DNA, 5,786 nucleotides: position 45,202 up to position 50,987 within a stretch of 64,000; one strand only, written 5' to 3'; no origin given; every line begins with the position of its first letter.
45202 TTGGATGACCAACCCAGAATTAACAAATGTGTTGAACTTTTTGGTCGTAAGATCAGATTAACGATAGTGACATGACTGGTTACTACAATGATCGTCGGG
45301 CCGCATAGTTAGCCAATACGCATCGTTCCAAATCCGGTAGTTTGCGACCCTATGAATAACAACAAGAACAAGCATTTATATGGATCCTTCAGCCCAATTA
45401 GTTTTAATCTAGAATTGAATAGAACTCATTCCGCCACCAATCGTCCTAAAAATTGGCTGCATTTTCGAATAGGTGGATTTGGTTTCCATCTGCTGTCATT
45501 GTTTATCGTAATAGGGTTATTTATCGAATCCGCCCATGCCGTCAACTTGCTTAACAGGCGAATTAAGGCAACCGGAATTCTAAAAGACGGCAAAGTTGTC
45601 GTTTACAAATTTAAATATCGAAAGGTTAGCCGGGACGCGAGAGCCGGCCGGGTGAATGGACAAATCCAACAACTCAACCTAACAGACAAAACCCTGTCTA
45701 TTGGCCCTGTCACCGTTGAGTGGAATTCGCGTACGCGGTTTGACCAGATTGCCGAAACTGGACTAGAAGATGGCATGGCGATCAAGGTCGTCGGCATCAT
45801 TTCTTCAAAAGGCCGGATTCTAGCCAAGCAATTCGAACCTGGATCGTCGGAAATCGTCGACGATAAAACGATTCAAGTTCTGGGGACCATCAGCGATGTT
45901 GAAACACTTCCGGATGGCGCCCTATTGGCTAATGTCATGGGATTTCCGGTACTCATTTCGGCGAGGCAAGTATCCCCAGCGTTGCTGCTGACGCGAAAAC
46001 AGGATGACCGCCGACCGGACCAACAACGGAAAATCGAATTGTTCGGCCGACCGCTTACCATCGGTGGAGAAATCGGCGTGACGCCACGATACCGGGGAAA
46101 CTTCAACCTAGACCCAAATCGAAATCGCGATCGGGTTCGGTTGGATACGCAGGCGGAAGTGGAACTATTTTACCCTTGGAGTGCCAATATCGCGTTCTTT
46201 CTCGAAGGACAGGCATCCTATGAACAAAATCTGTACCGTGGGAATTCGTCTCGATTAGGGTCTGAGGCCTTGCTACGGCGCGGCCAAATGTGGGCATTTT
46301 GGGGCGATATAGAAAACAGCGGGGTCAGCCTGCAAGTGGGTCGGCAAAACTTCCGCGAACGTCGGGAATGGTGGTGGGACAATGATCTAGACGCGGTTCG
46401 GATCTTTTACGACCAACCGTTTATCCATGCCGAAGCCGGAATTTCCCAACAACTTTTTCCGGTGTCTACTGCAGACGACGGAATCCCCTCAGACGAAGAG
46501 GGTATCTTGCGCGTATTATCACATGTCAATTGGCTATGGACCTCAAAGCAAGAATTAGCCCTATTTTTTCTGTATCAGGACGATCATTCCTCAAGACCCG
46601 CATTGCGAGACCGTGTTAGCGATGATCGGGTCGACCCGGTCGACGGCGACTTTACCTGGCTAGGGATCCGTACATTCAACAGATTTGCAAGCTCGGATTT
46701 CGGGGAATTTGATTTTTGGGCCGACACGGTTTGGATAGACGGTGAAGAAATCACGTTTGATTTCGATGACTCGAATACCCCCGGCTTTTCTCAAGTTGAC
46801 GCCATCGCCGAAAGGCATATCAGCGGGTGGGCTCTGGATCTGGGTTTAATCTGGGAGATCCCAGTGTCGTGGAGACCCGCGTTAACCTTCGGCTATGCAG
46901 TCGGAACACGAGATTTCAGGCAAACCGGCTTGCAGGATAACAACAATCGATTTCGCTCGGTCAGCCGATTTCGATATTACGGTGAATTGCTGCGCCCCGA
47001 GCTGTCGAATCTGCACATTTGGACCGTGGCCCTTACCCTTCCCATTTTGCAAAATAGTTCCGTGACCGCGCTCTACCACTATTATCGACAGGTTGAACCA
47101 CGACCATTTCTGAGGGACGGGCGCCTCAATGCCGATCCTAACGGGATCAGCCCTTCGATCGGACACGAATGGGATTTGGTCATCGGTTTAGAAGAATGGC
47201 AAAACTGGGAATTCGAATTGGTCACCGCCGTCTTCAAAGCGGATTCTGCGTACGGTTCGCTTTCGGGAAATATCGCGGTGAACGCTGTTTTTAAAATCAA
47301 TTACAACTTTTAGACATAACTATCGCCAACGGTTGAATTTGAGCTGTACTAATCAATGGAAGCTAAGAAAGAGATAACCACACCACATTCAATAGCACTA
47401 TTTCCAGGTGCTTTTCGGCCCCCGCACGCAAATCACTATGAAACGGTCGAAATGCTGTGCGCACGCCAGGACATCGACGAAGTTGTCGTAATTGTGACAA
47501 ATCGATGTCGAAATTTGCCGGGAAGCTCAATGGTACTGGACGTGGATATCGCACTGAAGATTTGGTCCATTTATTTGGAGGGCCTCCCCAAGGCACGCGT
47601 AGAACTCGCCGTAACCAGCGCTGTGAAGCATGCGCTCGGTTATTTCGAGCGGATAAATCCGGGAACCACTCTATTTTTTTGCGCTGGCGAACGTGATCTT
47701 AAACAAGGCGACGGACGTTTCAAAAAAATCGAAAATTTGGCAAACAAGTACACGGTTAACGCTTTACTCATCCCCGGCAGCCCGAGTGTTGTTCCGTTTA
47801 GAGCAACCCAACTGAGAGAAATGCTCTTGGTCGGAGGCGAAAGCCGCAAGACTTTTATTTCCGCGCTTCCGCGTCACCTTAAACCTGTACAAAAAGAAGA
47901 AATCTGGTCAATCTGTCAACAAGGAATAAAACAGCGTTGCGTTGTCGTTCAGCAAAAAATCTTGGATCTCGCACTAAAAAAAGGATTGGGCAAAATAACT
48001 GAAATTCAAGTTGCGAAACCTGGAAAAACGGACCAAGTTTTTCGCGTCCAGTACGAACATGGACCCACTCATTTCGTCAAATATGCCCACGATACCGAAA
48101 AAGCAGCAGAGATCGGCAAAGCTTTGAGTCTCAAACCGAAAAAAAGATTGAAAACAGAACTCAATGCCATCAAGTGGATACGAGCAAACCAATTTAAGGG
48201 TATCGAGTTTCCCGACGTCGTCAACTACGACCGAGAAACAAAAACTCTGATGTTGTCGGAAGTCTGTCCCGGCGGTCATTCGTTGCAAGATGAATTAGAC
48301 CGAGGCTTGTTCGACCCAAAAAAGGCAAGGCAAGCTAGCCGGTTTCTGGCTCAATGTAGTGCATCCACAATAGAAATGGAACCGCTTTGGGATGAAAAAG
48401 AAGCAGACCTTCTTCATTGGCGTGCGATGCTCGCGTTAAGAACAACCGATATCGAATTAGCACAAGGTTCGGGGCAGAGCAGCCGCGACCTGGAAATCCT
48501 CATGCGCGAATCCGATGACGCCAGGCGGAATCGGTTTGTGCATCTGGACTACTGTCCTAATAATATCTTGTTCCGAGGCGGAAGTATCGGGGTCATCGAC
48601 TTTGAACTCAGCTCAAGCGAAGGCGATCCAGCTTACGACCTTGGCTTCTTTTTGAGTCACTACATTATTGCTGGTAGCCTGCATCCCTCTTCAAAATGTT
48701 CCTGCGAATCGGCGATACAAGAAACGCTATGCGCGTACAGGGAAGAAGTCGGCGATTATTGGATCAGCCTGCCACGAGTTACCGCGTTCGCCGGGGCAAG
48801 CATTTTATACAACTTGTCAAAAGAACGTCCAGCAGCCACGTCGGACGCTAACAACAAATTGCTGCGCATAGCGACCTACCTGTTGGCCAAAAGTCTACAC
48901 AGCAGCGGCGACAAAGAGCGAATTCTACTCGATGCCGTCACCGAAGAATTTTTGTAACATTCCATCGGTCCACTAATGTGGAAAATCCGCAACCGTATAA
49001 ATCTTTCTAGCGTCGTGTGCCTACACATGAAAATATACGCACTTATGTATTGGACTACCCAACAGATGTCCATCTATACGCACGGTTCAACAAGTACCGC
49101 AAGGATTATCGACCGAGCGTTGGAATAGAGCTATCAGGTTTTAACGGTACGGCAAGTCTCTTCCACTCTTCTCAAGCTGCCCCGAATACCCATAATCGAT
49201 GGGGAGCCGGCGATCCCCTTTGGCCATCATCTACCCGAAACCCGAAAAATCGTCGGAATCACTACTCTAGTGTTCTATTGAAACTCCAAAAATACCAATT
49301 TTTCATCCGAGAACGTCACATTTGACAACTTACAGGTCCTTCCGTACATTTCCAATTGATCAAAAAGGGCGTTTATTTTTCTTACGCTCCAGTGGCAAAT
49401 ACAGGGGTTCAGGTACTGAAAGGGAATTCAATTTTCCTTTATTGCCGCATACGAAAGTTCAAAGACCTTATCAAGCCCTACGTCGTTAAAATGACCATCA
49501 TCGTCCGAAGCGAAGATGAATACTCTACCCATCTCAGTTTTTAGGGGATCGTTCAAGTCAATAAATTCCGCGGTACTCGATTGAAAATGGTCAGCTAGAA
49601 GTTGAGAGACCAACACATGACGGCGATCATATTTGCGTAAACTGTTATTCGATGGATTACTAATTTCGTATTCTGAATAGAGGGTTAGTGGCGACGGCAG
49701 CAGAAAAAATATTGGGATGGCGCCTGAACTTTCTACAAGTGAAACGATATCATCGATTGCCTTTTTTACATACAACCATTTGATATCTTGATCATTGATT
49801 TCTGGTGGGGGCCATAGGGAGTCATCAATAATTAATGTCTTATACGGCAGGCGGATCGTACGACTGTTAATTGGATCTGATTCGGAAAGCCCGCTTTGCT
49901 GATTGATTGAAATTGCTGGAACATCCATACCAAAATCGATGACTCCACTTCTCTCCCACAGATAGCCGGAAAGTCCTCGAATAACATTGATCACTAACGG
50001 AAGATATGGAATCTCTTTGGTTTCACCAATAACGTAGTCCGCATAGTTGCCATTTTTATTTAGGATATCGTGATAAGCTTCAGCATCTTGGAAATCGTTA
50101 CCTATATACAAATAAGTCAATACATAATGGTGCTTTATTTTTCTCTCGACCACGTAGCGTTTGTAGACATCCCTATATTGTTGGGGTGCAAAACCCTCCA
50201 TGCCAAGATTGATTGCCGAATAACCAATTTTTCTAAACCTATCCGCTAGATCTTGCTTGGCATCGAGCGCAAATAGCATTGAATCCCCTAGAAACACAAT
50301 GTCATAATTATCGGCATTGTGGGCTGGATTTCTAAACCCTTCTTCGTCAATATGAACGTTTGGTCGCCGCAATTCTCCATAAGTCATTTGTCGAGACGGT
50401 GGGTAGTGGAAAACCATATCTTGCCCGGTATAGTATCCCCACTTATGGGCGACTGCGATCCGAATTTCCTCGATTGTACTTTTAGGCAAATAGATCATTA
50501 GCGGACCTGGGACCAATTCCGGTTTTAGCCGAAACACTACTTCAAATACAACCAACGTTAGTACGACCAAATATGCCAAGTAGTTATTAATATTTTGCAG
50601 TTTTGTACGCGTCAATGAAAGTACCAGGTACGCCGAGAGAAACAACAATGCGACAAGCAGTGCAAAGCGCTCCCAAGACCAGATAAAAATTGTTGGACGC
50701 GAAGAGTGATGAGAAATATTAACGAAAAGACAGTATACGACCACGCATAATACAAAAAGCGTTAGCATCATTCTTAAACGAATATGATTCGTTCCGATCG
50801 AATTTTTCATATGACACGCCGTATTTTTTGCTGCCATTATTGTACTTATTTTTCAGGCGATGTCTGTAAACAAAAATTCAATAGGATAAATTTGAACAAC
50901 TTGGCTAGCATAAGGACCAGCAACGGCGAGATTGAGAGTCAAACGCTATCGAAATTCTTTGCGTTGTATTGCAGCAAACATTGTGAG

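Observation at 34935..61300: About 26-kb envelope-glycan cluster lacking every canonical assembly or export hallmark, but rich in kinase-fold proteins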

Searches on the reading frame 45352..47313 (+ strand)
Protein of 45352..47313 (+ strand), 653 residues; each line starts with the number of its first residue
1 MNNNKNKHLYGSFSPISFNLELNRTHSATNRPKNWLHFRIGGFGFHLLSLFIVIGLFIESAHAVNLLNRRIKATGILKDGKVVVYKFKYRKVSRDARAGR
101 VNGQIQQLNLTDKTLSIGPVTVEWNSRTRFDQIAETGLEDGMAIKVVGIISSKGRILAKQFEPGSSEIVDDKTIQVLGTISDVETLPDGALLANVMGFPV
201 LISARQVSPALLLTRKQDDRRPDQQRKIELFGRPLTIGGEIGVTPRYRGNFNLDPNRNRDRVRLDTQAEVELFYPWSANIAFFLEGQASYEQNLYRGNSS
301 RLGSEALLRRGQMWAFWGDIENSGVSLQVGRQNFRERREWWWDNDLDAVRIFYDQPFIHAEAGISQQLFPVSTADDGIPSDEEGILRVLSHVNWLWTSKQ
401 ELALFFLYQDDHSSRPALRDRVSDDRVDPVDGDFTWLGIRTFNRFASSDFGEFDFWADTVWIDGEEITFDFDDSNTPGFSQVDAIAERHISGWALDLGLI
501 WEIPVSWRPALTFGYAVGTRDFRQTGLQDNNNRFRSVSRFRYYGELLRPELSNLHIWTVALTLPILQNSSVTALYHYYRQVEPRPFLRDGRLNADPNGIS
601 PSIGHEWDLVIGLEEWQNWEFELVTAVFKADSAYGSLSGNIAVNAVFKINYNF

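Call 5: search_protein_families(library=pfam, max_evalue=0.01, proteins=[window:45352-47313:+])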
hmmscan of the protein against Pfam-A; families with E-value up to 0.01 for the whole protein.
window:45352-47313:+ (653 aa): 2 families
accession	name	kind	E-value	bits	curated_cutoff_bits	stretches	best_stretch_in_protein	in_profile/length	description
PF13372.12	Alginate_exp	-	1.4e-25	90.4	25.2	1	235-635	3-382/395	Alginate export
PF18914.6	DUF5666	-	1.2e-05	25.9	27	1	103-160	2-58/60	Domain of unknown function (DUF5666)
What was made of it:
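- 45352..47313 (+): AlgE-like outer-membrane porin with an N-terminal DUF5666 domain. Alginate_exp at 1.4e-25 (call 5).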

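Call 7: search_protein_families(library=ncbifam, max_evalue=0.001, proteins=[window:45352-47313:+])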
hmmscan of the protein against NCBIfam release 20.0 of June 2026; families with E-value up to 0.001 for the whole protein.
window:45352-47313:+ (653 aa): 0 families

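Call 88: search_solved_structures(query=window:45352-47313:+, max_evalue=1)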
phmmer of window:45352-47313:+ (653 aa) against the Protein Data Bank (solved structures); distinct sequences matched with E-value up to 1: 3.
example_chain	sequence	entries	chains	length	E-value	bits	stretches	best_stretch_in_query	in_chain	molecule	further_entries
4afk_A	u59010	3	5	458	4.9e-23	84.5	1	298-611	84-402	ALGINATE PRODUCTION PROTEIN ALGE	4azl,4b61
3rbh_A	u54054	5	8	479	5.6e-23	84.3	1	298-611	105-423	Alginate production protein AlgE | Alginate biosynthesis protein AlgE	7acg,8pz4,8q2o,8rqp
4xnk_A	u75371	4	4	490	6e-23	84.2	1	298-611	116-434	Alginate production protein AlgE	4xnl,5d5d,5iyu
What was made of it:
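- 45352..47313 (+): PDB AlgE at E=5e-23 (call 88).
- Closest known: Alginate system. Same: An AlgE-family porin (E=5e-23 to AlgE, call 88).
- Checked: Alginate_exp at 45352-47313, matching PDB AlgE at E=5e-23 (call 88).
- The window porin matches AlgE at E=5e-23 (call 88).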

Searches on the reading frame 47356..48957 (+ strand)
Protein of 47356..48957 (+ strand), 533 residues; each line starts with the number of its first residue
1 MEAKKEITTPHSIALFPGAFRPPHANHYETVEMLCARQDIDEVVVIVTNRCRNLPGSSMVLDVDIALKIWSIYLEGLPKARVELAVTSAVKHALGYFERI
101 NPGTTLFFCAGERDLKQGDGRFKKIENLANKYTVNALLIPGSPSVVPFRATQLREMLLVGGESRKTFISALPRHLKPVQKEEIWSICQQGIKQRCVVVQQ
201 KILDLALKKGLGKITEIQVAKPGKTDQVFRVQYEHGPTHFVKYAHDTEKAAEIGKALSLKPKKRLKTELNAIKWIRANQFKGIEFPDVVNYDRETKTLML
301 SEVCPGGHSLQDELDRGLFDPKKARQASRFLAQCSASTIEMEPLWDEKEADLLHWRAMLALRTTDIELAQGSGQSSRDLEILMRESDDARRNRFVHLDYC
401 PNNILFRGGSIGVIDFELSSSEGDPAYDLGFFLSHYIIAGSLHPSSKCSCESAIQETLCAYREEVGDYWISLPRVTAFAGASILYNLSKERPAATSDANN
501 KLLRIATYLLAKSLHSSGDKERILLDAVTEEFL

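Call 5: search_protein_families(library=pfam, max_evalue=0.01, proteins=[window:47356-48957:+])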
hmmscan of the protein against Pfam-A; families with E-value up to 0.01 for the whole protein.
window:47356-48957:+ (533 aa): 1 family
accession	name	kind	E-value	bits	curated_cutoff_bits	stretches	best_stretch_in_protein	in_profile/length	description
PF01636.29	APH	-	8.5e-13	49.1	23.2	1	260-436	32-213/239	Phosphotransferase enzyme family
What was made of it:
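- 47356..48957 (+): HxGH nucleotidyltransferase-like domain fused to an APH kinase (accessory). APH hit (call 5).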

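Call 7: search_protein_families(library=ncbifam, max_evalue=0.001, proteins=[window:47356-48957:+])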
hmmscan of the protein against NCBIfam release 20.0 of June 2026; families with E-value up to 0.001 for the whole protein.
window:47356-48957:+ (533 aa): 3 families
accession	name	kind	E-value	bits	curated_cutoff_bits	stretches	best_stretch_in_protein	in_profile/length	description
NF038156.1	lant_syn_V_LxmK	equivalog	2e-07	30.4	315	1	207-439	9-237/347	class V lanthionine synthetase subunit LxmK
NF033068.1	APH_3p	equivalog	5.8e-06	26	205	1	226-416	24-200/255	APH(3') family aminoglycoside O-phosphotransferase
TIGR03724.2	arch_bud32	equivalog_domain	4.4e-05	23.1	125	0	391-429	103-144/193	KEOPS complex kinase/ATPase Bud32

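Call 42: search_solved_structures(query=A5, max_evalue=1)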
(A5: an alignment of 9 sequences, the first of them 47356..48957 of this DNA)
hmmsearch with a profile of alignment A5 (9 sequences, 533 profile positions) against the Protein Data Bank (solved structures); distinct sequences matched with E-value up to 1: 19.
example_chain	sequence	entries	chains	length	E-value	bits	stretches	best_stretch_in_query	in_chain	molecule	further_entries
2pyw_A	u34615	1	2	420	0.00099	20.9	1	379-477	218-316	Uncharacterized protein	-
3h05_A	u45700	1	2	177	0.0029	19.4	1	11-162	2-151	uncharacterized protein VPA0413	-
9x4g_B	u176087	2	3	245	0.02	16.6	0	391-474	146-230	non-specific serine/threonine protein kinase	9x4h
9o56_A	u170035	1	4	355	0.022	16.5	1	394-438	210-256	Aminoglycoside phosphotransferase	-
2h29_A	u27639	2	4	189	0.087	14.5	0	97-162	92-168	Probable nicotinate-nucleotide adenylyltransferase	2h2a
7s3l_A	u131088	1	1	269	0.096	14.4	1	368-437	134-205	Aminoglycoside phosphotransferase family protein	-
8k20_B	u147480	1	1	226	0.16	13.6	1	391-471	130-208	non-specific serine/threonine protein kinase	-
1kam_A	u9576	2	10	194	0.17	13.5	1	10-43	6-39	NICOTINATE-NUCLEOTIDE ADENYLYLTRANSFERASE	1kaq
5tvt_A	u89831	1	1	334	0.26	12.9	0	373-431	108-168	Maternal embryonic leucine zipper kinase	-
5ih8_A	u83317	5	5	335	0.26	12.9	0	373-431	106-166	Maternal embryonic leucine zipper kinase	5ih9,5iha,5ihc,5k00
6vxr_A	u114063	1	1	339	0.27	12.9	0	373-431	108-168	Maternal embryonic leucine zipper kinase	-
5db4_A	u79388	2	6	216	0.34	12.6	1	7-46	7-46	Nicotinate-nucleotide adenylyltransferase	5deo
4ymi_A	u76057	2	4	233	0.37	12.4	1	7-46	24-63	Probable nicotinate-nucleotide adenylyltransferase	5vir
2mri_A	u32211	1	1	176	0.41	12.3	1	404-448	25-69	26S proteasome regulatory subunit RPN9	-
1yul_A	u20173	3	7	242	0.44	12.2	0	9-43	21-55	Probable nicotinate-nucleotide adenylyltransferase | 'Probable nicotinate-nucleotide adenylyltransferase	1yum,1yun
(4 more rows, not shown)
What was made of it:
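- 47356..48957 (+): The N-terminal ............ motif and weak matches to 3h05 and NadD (call 42).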

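Call 86: search_protein_families(library=padloc, max_evalue=0.001, proteins=[window:47356-48957:+])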
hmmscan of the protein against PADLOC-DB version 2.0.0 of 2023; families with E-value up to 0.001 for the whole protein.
window:47356-48957:+ (533 aa): 0 families

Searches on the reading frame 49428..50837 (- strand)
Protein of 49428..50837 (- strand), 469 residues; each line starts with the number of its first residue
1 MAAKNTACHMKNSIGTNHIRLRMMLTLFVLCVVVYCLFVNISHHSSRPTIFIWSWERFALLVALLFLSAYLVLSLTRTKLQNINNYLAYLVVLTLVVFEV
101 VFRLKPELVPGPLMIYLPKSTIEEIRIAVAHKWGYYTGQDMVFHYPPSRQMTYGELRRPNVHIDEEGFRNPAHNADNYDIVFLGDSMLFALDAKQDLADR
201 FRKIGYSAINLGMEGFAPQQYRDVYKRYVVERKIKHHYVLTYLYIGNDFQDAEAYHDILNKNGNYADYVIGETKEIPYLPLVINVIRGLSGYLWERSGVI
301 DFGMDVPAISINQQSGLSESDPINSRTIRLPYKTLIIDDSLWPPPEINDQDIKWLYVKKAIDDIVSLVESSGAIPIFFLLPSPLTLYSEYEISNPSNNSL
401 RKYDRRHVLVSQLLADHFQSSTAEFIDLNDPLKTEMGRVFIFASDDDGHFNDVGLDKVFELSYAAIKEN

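Call 6: search_protein_families(library=pfam, max_evalue=0.01, proteins=[window:49428-50837:-])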
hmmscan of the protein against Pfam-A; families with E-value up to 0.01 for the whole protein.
window:49428-50837:- (469 aa): 0 families

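Call 8: search_protein_families(library=ncbifam, max_evalue=0.001, proteins=[window:49428-50837:-])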
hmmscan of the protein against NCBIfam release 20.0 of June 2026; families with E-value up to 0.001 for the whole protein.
window:49428-50837:- (469 aa): 0 families

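Call 58: search_protein_families(library=pfam, max_evalue=5, proteins=[window:49428-50837:-])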
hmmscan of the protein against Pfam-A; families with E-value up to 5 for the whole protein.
window:49428-50837:- (469 aa): 1 family
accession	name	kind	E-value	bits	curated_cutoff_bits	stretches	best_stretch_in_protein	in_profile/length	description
PF12952.12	DUF3841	-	0.16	12.1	27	1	234-270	97-133/178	Domain of unknown function (DUF3841)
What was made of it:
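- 49428..50837 (-): Membrane protein with SGNH-like motifs (lineage-specific). No profile hit (calls 6, 58).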
